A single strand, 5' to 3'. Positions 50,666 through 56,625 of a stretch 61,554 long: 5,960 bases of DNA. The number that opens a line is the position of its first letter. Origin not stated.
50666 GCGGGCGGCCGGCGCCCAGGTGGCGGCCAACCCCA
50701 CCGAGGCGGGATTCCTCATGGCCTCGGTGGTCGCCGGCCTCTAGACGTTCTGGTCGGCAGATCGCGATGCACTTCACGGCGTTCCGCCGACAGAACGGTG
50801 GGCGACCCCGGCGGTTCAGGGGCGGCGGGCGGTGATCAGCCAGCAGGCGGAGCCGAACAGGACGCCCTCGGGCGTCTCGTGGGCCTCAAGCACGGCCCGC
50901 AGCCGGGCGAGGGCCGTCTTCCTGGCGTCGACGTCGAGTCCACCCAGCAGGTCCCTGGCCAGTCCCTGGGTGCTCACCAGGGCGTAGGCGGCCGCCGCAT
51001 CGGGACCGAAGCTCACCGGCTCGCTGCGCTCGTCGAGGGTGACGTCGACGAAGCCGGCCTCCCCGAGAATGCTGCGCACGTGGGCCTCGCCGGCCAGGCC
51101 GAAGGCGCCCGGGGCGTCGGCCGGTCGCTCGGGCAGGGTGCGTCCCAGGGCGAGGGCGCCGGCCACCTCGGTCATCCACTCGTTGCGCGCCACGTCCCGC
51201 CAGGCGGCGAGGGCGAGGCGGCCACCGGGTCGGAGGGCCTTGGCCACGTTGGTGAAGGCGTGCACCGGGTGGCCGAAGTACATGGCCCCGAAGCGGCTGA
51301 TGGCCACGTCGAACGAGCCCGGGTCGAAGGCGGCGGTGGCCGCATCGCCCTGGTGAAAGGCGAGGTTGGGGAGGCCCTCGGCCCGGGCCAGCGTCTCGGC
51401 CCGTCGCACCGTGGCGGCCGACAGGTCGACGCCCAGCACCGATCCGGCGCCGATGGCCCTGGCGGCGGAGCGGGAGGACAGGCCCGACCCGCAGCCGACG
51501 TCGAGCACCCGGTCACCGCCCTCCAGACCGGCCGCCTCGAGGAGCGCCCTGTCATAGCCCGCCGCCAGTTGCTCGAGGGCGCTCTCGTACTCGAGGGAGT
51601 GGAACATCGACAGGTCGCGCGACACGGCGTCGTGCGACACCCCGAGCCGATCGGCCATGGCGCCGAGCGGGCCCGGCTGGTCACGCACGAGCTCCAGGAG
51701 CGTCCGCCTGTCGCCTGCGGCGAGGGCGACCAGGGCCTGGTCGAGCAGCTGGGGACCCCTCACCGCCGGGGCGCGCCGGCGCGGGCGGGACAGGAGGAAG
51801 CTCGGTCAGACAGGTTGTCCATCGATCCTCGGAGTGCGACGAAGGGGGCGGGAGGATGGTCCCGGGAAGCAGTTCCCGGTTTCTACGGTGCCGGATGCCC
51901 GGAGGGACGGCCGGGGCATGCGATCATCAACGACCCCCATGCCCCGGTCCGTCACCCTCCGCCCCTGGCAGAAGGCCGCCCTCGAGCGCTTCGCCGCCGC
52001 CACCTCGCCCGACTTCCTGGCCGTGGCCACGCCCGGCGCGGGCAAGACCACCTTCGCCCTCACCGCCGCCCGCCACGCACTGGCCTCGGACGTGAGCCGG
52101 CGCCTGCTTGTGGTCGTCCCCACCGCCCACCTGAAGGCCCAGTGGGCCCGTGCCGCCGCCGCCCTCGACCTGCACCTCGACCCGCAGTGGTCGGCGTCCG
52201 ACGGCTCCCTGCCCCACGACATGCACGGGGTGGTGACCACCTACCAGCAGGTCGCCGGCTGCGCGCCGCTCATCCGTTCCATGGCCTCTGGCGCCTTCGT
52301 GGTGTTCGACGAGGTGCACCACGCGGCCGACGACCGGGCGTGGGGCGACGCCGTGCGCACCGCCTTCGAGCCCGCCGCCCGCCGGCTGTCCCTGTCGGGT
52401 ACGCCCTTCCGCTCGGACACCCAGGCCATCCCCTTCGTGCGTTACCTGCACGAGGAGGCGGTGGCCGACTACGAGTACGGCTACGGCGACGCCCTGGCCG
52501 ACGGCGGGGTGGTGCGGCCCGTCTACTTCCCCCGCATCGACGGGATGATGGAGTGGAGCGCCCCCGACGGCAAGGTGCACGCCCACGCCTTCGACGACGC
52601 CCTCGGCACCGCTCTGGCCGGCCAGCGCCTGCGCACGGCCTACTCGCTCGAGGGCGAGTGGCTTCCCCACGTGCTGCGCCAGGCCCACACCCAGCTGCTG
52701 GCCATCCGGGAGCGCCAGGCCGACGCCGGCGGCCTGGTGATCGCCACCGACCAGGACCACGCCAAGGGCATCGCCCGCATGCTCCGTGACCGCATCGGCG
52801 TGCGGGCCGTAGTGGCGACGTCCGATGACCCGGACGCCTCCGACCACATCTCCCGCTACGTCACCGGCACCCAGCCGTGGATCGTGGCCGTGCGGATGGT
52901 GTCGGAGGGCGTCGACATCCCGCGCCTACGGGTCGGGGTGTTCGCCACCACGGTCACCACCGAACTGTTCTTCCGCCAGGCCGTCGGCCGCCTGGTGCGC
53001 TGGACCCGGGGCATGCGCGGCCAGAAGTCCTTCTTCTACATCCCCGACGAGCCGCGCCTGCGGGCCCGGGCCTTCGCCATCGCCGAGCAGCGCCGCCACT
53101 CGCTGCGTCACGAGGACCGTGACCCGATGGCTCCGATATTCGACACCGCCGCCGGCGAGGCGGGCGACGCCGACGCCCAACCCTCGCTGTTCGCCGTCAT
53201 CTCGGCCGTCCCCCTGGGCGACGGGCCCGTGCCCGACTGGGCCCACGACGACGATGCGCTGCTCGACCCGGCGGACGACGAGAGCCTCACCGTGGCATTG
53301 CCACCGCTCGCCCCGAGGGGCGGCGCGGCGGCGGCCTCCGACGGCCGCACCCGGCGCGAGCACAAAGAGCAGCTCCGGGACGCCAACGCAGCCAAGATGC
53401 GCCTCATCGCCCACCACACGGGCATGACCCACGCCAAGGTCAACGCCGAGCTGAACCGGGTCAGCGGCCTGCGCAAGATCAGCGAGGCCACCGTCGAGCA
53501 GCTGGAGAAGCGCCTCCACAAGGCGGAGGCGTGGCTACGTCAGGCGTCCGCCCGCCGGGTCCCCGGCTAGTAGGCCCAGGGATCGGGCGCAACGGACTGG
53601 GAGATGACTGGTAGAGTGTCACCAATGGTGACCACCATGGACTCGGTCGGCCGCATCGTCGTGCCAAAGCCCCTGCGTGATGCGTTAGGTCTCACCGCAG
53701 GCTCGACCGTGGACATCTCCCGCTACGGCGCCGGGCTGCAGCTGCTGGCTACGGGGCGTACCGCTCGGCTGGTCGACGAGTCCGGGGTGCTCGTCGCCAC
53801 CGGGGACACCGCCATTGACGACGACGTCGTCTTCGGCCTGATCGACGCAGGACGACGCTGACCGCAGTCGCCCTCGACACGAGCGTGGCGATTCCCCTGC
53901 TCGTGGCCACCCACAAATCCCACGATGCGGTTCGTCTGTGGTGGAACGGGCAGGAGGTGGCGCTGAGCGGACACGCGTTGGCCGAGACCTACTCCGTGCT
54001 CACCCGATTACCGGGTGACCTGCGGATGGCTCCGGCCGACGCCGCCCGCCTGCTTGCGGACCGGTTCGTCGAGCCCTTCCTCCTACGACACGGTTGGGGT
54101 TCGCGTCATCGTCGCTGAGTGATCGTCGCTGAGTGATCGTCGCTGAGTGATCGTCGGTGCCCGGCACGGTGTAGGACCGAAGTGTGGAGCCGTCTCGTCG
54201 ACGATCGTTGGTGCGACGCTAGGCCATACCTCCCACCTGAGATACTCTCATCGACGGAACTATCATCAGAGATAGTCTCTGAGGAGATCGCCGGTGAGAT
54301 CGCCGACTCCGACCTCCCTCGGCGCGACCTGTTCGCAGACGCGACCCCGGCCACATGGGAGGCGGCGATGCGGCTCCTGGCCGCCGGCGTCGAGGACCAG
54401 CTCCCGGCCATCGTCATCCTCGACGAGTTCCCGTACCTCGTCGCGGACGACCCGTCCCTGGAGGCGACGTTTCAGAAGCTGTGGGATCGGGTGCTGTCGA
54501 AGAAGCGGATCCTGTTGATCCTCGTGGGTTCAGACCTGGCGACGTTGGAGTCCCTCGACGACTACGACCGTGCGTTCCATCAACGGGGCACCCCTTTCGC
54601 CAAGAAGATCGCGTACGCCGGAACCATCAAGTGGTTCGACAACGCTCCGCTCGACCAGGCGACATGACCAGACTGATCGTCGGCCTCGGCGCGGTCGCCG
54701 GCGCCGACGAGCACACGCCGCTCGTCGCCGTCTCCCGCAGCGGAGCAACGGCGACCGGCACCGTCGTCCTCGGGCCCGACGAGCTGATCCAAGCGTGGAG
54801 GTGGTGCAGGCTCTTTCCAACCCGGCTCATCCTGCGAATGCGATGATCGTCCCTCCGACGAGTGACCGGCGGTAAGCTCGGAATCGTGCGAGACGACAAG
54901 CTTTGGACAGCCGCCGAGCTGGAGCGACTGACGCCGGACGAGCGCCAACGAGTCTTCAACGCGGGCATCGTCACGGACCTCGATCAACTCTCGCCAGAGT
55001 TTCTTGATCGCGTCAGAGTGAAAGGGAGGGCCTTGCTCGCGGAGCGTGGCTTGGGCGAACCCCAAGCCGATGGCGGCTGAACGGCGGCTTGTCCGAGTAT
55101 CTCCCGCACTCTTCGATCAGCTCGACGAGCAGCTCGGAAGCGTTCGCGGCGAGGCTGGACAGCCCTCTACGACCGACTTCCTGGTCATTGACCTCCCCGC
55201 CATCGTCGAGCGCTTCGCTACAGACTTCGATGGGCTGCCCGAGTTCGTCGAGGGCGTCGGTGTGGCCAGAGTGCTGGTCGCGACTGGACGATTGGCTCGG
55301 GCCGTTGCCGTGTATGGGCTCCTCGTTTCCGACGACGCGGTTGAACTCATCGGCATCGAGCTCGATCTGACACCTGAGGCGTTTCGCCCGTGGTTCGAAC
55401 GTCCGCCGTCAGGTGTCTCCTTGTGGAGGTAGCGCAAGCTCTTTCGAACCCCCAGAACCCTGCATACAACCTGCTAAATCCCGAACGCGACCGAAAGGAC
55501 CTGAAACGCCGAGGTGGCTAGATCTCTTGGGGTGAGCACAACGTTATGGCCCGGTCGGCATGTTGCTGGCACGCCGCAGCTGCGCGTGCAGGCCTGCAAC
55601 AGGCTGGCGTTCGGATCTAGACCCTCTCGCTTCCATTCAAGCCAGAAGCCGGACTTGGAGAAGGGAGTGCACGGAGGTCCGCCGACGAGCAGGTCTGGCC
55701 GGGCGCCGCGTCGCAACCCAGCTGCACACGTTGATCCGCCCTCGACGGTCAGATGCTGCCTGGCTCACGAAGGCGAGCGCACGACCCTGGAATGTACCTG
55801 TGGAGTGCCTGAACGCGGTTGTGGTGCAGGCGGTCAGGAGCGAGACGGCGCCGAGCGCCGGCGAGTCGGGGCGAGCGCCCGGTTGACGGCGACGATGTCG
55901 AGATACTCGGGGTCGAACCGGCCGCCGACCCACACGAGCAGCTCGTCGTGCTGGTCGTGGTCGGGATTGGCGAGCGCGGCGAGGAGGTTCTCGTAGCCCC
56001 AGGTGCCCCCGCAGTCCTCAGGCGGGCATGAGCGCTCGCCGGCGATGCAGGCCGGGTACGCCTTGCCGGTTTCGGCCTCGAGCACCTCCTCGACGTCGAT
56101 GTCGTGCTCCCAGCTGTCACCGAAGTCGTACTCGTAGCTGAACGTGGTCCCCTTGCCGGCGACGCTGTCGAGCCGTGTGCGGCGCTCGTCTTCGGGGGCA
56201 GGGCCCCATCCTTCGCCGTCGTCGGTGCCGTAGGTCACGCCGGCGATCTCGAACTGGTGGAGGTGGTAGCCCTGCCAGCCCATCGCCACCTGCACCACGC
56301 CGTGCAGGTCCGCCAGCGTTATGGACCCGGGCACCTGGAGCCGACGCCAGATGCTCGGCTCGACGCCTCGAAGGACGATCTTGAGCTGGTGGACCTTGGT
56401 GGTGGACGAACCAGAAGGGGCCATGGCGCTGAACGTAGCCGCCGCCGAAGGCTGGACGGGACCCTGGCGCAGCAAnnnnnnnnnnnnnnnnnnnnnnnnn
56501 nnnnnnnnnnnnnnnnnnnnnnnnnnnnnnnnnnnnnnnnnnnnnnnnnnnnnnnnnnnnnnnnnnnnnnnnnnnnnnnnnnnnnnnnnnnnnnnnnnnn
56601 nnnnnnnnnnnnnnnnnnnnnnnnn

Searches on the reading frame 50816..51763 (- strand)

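Call 55: search_protein_families(library=pfam, proteins=[window:50816-51763:-], max_evalue=0.01)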
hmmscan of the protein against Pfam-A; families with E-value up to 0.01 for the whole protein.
window:50816-51763:- (315 aa): 17 families
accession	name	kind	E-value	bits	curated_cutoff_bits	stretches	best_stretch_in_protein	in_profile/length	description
PF13649.12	Methyltransf_25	-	3.3e-21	76.2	27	1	86-181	1-97/97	Methyltransferase domain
PF13847.12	Methyltransf_31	-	2.9e-19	69.6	27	1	81-189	2-113/145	Methyltransferase domain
PF08241.18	Methyltransf_11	-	8.1e-19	68.5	21.2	1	87-184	1-94/95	Methyltransferase domain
PF13489.12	Methyltransf_23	-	1e-14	55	27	1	64-202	3-134/164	Methyltransferase domain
PF08242.18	Methyltransf_12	-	1.1e-13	52.2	30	1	87-183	1-98/98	Methyltransferase domain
PF01209.24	Ubie_methyltran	-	3.3e-09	36.9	20.1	1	79-184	44-150/233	ubiE/COQ5 methyltransferase family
PF05175.20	MTS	-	2e-07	31.2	23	1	81-202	30-155/170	Methyltransferase small domain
PF01135.25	PCMT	-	3e-07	30.9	20.3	1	75-153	66-145/210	Protein-L-isoaspartate(D-aspartate) O-methyltransferase (PCMT)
PF02353.26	CMAS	-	8e-07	29.1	27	1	72-187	52-166/273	Mycolic acid cyclopropane synthetase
PF06325.19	PrmA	-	2.1e-06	27.9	22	1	80-131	159-209/296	Ribosomal protein L11 methyltransferase (PrmA)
PF02390.23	Methyltransf_4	-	4.9e-05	23.3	24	1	86-143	5-62/173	Putative methyltransferase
PF01728.25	FtsJ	-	0.0015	18.9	24.1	1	74-123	12-59/181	FtsJ-like methyltransferase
PF08003.17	Methyltransf_9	-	0.0015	18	23.8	1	83-186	116-218/315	Protein of unknown function (DUF1698)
PF13578.12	Methyltransf_24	-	0.0034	18.7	26.3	1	88-183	2-100/105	Methyltransferase domain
PF00891.24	Methyltransf_2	-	0.0036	17.1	22.3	1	58-185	38-164/210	O-methyltransferase domain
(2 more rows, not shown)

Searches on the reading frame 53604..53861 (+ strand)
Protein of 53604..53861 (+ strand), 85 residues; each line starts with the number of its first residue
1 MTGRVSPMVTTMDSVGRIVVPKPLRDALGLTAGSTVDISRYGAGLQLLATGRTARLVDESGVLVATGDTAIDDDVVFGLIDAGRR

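Call 55: search_protein_families(library=pfam, proteins=[window:53604-53861:+], max_evalue=0.01)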
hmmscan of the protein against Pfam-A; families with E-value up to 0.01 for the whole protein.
window:53604-53861:+ (85 aa): 2 families
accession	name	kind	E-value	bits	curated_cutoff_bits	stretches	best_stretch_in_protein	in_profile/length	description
PF04014.23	MazE_antitoxin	-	7.1e-06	26.3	24.7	1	15-40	7-32/48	Antidote-toxin recognition MazE, bacterial antitoxin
PF02381.23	MraZ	-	0.0021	18.4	23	1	11-36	9-34/72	MraZ protein, putative antitoxin-like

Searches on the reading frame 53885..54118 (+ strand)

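Call 55: search_protein_families(library=pfam, proteins=[window:53885-54118:+], max_evalue=0.01)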
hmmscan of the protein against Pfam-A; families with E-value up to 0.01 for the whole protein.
window:53885-54118:+ (77 aa): 1 family
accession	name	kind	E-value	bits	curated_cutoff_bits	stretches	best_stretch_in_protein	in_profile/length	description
PF01850.27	PIN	-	0.0006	20.9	23.6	1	6-57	12-63/120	PIN domain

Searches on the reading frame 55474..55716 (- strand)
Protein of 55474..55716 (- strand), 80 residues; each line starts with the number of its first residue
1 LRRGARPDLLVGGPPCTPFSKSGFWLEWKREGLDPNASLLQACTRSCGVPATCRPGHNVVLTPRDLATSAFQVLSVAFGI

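Call 55: search_protein_families(library=pfam, proteins=[window:55474-55716:-], max_evalue=0.01)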
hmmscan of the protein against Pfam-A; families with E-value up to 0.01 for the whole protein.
window:55474-55716:- (80 aa): 1 family
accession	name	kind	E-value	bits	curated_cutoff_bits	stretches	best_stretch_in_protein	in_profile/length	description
PF00145.23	DNA_methylase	-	0.00055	19.9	22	1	7-24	62-79/324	C-5 cytosine-specific DNA methylase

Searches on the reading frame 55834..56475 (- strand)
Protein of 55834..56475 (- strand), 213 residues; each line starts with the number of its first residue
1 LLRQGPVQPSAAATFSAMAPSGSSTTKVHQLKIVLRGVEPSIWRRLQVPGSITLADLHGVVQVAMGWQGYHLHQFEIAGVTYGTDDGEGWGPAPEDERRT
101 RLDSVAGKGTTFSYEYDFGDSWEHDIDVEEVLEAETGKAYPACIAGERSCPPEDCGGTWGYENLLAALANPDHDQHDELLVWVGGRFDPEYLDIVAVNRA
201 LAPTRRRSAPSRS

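Call 55: search_protein_families(library=pfam, proteins=[window:55834-56475:-], max_evalue=0.01)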
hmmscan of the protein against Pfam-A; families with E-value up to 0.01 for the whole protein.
window:55834-56475:- (213 aa): 1 family
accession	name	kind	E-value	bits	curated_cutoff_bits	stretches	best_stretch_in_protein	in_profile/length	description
PF07929.16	PRiA4_ORF3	-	3.6e-68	229.1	26.6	1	28-194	2-171/173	Plasmid pRiA4b ORF-3-like protein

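Call 101: find_encoding_contigs(protein=window:55837-56424:-, flank=10000, max_places=4)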
Protein seq(196 aa) (196 aa): no gene with exactly this product is on record in the collection.
